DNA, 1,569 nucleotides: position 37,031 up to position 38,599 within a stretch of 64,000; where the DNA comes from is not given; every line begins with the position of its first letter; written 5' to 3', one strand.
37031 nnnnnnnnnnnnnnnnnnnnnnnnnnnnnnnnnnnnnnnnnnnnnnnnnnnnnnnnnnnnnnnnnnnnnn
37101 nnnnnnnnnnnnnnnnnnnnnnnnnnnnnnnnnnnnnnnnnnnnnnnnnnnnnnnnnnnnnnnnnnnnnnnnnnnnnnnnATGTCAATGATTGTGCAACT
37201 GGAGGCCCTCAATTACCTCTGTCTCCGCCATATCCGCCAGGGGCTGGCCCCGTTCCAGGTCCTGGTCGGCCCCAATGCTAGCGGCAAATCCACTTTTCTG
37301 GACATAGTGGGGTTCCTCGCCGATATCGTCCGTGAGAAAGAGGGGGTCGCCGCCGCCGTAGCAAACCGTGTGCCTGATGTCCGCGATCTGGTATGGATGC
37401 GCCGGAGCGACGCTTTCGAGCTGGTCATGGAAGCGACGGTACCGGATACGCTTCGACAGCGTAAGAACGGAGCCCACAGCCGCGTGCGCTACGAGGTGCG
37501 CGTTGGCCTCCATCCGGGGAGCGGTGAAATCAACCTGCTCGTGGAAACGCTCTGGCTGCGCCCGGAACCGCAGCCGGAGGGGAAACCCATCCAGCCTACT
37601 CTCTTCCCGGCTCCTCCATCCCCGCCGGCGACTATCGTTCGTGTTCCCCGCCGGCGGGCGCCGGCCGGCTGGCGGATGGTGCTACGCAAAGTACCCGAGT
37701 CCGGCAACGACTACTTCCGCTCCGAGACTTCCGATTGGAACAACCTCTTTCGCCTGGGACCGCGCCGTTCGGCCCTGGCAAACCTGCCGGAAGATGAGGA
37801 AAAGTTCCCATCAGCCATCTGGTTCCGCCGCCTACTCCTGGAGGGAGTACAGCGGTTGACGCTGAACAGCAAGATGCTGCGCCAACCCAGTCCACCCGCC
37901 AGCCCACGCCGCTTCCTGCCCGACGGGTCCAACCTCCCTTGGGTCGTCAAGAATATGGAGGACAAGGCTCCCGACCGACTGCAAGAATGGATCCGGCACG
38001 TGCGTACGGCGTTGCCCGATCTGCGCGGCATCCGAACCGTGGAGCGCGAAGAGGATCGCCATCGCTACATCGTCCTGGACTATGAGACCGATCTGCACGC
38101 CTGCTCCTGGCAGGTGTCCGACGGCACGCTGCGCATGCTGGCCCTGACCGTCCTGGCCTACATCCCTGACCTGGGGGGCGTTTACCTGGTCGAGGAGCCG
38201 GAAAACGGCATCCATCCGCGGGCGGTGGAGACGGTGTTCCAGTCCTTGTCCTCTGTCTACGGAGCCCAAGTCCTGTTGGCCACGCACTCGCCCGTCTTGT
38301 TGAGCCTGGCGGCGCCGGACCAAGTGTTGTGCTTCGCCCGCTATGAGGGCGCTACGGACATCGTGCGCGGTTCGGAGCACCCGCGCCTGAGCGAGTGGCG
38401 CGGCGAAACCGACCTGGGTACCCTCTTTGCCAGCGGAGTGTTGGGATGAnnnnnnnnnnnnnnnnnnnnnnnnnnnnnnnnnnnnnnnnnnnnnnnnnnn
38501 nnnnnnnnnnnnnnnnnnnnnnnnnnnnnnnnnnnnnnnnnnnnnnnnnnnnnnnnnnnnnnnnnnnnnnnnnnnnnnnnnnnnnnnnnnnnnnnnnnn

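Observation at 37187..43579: Two paralogous ATPase + small-partner pairs flank the methyltransferase; one partner has lost the acidic N-terminal motif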

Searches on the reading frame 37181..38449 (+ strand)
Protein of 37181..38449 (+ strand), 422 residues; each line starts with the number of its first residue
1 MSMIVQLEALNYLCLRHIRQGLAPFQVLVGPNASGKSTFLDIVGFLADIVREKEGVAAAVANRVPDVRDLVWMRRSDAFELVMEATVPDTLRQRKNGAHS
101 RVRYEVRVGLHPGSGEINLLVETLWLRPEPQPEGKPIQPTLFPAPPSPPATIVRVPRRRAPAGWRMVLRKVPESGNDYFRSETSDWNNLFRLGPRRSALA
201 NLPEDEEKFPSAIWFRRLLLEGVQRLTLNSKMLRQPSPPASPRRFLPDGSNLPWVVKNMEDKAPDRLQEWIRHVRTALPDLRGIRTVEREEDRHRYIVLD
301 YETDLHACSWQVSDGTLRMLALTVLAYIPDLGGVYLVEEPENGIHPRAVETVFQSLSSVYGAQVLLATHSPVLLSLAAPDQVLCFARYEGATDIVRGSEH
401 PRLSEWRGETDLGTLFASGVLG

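Call 7: search_protein_families(library=pfam, proteins=[window:37181-38449:+], max_evalue=0.1)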
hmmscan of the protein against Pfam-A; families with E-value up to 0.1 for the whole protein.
window:37181-38449:+ (422 aa): 6 families
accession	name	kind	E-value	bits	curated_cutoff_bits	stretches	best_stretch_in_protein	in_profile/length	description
PF13304.12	AAA_21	-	1.7e-34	120.7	27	1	27-375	3-304/304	AAA domain, putative AbiEii toxin, Type IV TA system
PF13175.12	AAA_15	-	6.1e-10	39.7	32.1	2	3-47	1-47/374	AAA ATPase domain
PF11398.14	DUF2813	-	0.00019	21.4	21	1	334-392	286-343/372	Protein of unknown function (DUF2813)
PF13555.12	AAA_29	-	0.012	15.7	27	1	27-41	26-40/61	P-loop containing region of AAA domain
PF02463.25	SMC_N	-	0.021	14.7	40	1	23-46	23-47/220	RecF/RecN/SMC N terminal domain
PF13476.12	AAA_23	-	0.065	14.3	27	1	24-43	20-39/201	AAA domain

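Call 8: search_protein_families(library=padloc, proteins=[window:37181-38449:+], max_evalue=0.1)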
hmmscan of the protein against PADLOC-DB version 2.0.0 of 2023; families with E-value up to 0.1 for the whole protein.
window:37181-38449:+ (422 aa): 119 families (the best 25 are shown)
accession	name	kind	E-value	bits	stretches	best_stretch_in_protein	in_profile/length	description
PDLC04182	HEC-01A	-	6.5e-44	148.5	1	1-421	1-400/406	-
PDLC04184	HEC-01A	-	1.1e-39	134.8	2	219-379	217-396/464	-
PDLC02980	AriA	-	9.8e-35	119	1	27-375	3-304/304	-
PDLC04178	HEC-01A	-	1.1e-33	114.9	2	220-417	170-376/399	-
PDLC04175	HEC-01A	-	1e-30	105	2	233-422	168-359/363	-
PDLC04183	HEC-01A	-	2.4e-30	103.9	2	218-422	188-399/402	-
PDLC04135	mad3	-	5.5e-28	96.6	1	4-421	2-374/374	mads_3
PDLC04144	HEC-01B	-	5.8e-28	96.1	2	245-420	210-388/395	-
PDLC04177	HEC-01A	-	4.7e-26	89.7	2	232-422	199-389/393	-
PDLC04180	HEC-01A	-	1.9e-25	87.8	2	220-404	160-353/382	-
PDLC04179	HEC-01A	-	7.7e-25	85.9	2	229-399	257-430/459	-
PDLC04176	HEC-01A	-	1.6e-23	81.7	2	243-396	187-343/371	-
PDLC02335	AbiLi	-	3.6e-21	73.5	1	3-402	49-267/326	AbiLi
PDLC04393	PDC-M07A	-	8.1e-21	72.5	2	221-421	196-405/435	-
PDLC04541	PDC-M25A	-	1.1e-20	72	2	223-375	163-311/380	-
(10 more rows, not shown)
